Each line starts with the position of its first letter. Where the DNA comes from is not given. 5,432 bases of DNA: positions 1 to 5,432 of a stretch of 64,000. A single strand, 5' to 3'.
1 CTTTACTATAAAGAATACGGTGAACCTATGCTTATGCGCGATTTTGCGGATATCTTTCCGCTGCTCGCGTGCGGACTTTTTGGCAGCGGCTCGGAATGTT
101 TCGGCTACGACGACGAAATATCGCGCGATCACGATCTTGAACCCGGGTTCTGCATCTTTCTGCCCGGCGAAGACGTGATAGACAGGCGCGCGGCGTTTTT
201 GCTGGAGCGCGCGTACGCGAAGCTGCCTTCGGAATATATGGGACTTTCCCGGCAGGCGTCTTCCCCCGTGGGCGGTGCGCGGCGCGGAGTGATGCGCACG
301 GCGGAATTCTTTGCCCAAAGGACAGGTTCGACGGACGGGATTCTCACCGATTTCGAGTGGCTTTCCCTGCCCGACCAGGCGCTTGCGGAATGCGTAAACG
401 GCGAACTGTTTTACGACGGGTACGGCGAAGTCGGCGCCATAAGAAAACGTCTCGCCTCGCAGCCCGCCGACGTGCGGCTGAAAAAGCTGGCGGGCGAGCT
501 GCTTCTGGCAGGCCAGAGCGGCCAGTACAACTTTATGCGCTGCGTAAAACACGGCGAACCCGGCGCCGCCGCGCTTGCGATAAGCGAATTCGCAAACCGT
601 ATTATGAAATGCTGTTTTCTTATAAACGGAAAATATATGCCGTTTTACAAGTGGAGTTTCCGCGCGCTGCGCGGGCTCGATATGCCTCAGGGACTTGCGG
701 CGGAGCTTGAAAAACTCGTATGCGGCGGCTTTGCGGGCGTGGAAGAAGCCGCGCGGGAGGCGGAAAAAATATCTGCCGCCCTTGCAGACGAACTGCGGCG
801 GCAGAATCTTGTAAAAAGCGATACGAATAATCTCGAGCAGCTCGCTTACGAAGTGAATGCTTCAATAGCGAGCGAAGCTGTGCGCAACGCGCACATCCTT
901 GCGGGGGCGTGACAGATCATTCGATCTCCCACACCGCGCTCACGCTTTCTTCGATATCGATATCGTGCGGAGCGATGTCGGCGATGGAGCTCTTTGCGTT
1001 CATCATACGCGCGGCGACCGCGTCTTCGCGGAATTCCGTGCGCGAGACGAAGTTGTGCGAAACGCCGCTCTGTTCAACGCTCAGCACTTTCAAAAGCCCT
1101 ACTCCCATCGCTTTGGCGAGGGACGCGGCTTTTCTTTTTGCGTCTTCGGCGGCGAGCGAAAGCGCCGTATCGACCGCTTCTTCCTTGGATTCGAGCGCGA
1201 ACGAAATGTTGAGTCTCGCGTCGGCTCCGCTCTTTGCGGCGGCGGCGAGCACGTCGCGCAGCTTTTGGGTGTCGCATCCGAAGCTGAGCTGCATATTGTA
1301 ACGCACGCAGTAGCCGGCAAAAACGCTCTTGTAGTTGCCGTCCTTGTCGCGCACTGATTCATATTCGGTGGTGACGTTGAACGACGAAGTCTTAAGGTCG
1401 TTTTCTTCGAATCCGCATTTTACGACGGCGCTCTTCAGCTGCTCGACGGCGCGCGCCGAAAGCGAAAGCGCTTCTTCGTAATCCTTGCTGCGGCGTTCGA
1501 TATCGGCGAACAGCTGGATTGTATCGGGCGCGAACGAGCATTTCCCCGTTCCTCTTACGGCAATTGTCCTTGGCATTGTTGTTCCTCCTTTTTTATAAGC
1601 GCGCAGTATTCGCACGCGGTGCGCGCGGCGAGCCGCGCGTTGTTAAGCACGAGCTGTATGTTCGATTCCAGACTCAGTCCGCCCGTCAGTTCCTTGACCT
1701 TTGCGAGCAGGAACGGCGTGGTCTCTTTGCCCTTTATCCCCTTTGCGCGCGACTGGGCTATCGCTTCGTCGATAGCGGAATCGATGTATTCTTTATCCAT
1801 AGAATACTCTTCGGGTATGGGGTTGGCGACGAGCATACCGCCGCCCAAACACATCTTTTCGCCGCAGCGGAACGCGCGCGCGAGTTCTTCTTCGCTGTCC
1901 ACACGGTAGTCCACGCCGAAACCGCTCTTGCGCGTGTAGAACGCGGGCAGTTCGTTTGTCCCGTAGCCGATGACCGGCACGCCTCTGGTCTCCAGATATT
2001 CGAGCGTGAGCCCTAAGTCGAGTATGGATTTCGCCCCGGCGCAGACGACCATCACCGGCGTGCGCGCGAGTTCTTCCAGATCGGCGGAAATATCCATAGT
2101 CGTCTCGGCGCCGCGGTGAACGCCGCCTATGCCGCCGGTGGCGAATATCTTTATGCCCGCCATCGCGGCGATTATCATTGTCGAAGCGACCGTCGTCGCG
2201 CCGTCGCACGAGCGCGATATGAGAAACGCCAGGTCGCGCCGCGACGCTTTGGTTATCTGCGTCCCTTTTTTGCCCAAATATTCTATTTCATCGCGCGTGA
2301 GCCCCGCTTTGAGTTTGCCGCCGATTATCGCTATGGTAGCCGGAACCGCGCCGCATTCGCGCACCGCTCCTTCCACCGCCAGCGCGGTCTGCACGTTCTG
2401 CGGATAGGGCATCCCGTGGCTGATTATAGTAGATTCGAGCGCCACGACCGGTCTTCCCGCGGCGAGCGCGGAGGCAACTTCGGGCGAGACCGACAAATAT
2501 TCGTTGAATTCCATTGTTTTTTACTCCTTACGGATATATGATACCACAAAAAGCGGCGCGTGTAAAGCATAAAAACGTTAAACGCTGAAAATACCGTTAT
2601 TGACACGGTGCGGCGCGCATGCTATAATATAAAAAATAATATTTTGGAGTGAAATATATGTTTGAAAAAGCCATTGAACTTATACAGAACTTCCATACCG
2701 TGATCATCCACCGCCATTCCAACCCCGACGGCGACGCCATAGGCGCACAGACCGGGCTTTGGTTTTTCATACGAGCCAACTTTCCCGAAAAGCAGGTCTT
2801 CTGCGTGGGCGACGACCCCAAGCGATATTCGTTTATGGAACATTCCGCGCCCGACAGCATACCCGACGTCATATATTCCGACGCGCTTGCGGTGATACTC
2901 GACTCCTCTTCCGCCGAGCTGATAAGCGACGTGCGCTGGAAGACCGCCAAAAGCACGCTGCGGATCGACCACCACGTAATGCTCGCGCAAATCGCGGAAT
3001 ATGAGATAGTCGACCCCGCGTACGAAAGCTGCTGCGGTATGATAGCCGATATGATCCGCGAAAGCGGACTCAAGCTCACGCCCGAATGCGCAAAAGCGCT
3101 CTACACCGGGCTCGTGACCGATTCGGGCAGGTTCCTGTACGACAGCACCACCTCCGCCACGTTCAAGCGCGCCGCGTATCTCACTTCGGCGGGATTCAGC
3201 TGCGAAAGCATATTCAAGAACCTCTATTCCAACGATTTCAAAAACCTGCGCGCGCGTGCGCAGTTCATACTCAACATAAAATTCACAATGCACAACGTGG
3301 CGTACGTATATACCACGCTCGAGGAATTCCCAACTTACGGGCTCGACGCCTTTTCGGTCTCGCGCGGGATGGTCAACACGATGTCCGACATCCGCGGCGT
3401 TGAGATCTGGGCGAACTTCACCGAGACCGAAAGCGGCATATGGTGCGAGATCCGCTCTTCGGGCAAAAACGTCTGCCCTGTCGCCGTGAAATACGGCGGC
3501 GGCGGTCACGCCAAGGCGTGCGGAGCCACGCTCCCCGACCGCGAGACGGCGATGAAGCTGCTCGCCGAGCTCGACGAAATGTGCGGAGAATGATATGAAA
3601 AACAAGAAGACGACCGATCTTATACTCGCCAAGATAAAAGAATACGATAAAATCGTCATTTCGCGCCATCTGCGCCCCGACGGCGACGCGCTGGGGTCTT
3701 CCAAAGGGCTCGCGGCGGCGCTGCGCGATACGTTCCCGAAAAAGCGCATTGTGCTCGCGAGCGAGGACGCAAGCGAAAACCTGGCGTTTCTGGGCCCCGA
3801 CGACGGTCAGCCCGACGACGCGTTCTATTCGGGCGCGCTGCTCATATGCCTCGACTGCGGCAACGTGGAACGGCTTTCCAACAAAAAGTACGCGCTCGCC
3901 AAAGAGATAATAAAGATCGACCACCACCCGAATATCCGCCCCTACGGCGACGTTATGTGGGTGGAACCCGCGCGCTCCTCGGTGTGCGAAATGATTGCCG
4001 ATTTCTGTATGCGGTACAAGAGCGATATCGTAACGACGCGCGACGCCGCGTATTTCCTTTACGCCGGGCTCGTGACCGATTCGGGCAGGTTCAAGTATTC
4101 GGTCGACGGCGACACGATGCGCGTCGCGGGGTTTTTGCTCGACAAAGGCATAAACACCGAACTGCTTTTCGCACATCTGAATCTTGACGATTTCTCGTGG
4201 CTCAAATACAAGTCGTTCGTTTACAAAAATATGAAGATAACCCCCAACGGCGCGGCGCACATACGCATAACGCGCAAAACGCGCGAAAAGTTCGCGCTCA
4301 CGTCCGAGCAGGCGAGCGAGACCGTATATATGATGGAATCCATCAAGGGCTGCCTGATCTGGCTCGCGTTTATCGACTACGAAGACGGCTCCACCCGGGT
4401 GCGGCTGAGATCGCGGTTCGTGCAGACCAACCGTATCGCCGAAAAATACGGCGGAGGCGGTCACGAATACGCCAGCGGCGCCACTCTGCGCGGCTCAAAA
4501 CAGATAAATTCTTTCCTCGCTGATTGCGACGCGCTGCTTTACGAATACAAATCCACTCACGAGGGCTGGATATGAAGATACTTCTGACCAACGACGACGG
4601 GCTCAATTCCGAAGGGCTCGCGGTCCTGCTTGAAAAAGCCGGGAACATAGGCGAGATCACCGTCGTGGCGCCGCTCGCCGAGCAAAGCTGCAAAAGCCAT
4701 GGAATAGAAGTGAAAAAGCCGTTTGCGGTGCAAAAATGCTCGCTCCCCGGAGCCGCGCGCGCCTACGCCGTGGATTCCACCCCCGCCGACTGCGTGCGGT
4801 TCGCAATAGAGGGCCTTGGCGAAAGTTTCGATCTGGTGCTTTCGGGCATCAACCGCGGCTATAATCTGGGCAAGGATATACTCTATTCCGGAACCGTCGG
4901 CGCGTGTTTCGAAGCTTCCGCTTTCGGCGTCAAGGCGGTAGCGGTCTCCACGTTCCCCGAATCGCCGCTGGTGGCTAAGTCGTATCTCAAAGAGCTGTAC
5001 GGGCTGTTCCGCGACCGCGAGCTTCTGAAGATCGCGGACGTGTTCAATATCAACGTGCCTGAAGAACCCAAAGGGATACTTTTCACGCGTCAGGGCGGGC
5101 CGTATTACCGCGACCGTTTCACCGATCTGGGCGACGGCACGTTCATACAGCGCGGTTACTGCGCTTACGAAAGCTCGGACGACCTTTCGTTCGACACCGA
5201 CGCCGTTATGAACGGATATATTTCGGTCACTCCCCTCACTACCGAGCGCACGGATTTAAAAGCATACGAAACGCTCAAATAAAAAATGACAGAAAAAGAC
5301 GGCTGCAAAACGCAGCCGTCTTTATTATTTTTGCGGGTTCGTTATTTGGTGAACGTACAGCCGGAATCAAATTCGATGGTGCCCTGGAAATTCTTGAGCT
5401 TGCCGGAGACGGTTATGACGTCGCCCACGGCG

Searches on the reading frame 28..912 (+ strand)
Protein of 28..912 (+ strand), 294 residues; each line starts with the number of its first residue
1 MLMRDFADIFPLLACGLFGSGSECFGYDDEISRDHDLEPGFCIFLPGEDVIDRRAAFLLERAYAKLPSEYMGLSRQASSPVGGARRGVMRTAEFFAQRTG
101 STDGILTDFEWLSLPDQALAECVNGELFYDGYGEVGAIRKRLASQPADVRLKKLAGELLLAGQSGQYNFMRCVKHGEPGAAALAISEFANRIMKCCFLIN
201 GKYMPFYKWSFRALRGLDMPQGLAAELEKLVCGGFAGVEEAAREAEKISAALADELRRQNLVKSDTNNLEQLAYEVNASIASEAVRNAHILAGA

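Call 59: search_protein_families(library=pfam, proteins=[window:28-912:+], max_evalue=0.0001)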
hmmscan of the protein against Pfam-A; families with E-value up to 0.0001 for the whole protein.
window:28-912:+ (294 aa): 1 family
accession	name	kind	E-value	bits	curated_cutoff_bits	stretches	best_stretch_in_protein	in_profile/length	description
PF13228.11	DUF4037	-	8.6e-33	113.5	22.1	1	111-209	1-100/101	Domain of unknown function (DUF4037)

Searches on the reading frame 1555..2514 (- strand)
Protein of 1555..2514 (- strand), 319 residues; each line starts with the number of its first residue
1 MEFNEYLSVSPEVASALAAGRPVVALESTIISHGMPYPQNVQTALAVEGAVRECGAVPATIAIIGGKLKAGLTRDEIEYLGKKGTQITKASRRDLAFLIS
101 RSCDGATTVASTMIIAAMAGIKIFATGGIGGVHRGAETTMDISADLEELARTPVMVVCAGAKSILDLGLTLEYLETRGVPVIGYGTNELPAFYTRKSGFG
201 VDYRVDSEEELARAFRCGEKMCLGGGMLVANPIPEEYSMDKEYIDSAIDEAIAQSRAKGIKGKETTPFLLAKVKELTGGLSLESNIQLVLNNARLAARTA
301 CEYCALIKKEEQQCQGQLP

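Call 59: search_protein_families(library=pfam, proteins=[window:1555-2514:-], max_evalue=0.0001)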
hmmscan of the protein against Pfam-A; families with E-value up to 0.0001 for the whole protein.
window:1555-2514:- (319 aa): 1 family
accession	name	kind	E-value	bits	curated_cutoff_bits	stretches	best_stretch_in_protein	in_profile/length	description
PF04227.17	Indigoidine_A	-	1e-133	445.6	25.2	1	12-302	1-291/291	Indigoidine synthase A like protein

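Call 65: search_protein_families(library=ncbifam, proteins=[window:1555-2514:-], max_evalue=0.00001)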
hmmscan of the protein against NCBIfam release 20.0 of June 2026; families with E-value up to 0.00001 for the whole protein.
window:1555-2514:- (319 aa): 0 families

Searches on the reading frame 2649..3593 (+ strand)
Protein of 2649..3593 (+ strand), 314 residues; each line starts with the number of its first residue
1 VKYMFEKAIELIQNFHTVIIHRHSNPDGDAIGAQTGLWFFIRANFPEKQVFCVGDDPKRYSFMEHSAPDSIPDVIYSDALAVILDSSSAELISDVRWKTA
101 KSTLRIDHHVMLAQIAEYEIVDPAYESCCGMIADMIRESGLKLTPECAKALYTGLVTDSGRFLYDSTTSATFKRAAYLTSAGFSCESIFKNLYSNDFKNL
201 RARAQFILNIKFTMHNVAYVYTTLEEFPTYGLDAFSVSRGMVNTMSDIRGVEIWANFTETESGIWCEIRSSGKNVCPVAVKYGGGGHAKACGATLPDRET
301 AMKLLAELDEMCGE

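Call 59: search_protein_families(library=pfam, proteins=[window:2649-3593:+], max_evalue=0.0001)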
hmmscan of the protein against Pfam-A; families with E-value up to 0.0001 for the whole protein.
window:2649-3593:+ (314 aa): 2 families
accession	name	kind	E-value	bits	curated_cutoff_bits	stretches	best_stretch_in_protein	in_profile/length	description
PF01368.27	DHH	-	1.1e-14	55.2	28.1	1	18-154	2-124/125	DHH family, N-terminal domain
PF02272.25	DHHA1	-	2.4e-09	38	25.9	1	237-312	17-100/102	DHHA1 domain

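Call 65: search_protein_families(library=ncbifam, proteins=[window:2649-3593:+], max_evalue=0.00001)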
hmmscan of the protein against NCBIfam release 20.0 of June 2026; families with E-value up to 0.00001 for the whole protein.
window:2649-3593:+ (314 aa): 3 families
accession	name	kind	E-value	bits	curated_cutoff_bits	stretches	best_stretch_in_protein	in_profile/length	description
NF053633.1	OlncasPapPhNrnA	equivalog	2.8e-69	233.5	350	1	6-309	7-312/317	bifunctional oligoribonuclease/PAP phosphatase NrnA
NF011110.0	PRK14538.1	equivalog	3.1e-07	28.9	707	1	74-297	442-664/838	putative bifunctional signaling protein/50S ribosomal protein L9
NF041569.1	A-tRNAntase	equivalog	2.3e-06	26.1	1440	1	126-311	117-300/880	A-adding tRNA nucleotidyltransferase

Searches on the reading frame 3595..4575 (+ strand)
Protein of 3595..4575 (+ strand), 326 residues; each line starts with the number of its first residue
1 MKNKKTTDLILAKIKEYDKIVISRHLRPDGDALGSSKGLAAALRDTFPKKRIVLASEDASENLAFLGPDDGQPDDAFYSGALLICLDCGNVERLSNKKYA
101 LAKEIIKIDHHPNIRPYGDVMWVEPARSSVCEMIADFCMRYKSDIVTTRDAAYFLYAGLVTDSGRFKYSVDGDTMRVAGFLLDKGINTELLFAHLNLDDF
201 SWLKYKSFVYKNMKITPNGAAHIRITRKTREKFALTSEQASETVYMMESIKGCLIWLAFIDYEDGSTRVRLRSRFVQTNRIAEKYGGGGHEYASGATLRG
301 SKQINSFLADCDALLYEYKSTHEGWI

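Call 59: search_protein_families(library=pfam, proteins=[window:3595-4575:+], max_evalue=0.0001)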
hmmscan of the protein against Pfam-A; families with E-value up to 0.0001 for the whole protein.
window:3595-4575:+ (326 aa): 2 families
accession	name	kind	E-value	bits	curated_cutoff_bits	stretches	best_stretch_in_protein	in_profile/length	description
PF01368.27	DHH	-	8.9e-16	58.8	28.1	1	19-158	1-124/125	DHH family, N-terminal domain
PF02272.25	DHHA1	-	7e-11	42.9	25.9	1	234-315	12-100/102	DHHA1 domain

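Call 65: search_protein_families(library=ncbifam, proteins=[window:3595-4575:+], max_evalue=0.00001)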
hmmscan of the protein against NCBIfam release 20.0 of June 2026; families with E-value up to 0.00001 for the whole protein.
window:3595-4575:+ (326 aa): 2 families
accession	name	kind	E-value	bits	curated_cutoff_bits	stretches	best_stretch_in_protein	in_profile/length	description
NF053633.1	OlncasPapPhNrnA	equivalog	7.1e-65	219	350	1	5-313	4-313/317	bifunctional oligoribonuclease/PAP phosphatase NrnA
NF011110.0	PRK14538.1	equivalog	1.4e-10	40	707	1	81-315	447-678/838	putative bifunctional signaling protein/50S ribosomal protein L9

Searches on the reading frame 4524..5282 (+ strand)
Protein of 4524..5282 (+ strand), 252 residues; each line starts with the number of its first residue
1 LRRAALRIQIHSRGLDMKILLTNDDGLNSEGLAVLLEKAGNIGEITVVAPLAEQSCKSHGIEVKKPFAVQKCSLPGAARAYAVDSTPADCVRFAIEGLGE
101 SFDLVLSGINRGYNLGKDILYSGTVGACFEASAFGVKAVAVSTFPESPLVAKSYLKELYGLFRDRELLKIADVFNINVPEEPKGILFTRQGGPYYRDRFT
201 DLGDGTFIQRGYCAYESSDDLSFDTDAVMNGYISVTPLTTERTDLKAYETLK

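Call 59: search_protein_families(library=pfam, proteins=[window:4524-5282:+], max_evalue=0.0001)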
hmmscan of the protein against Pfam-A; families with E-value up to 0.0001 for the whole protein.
window:4524-5282:+ (252 aa): 1 family
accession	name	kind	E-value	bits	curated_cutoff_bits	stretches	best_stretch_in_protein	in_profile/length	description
PF01975.23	SurE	-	9e-47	159.7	22.1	1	19-195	1-187/189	Survival protein SurE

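Call 65: search_protein_families(library=ncbifam, proteins=[window:4569-5282:+], max_evalue=0.00001)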
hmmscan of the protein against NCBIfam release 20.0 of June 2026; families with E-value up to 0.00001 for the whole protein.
window:4569-5282:+ (237 aa): 13 families
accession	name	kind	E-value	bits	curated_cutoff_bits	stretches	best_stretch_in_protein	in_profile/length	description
NF001490.0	PRK00346.1-4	equivalog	3.3e-49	167.3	233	1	2-237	1-248/254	5'/3'-nucleotidase SurE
NF010545.0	PRK13935.1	equivalog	9.5e-46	156.1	365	1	2-232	1-241/254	stationary phase survival protein SurE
NF001489.0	PRK00346.1-3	equivalog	2e-45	155.1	295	1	2-236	1-241/250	5'/3'-nucleotidase SurE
NF001493.0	PRK00346.2-3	equivalog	4.1e-45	154.5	230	1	2-179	5-196/269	5'/3'-nucleotidase SurE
NF001492.0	PRK00346.2-2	equivalog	2.4e-44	151.5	271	1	2-236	4-252/261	5'/3'-nucleotidase SurE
NF010543.0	PRK13933.1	equivalog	4.5e-44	150.9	280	1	2-234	1-245/253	stationary phase survival protein SurE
NF001491.0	PRK00346.2-1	equivalog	1.8e-43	148.6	290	1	2-234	3-256/266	5'/3'-nucleotidase SurE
TIGR00087.1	surE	equivalog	5.9e-43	147.1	135.1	1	2-226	1-250/252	5'/3'-nucleotidase SurE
NF001494.0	PRK00346.2-4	equivalog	1.4e-39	136.1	313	1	3-236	3-250/259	5'/3'-nucleotidase SurE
NF010541.0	PRK13931.1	equivalog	5.6e-34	117.7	422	1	2-130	1-131/261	5'/3'-nucleotidase SurE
NF010544.0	PRK13934.1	equivalog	2.2e-33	115.5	325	1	2-129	1-128/266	stationary phase survival protein SurE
NF010542.0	PRK13932.1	equivalog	3e-32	111.9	436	1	3-236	11-254/261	stationary phase survival protein SurE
NF001488.0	PRK00346.1-1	equivalog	2.1e-28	99.3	396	1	2-235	1-239/253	5'/3'-nucleotidase SurE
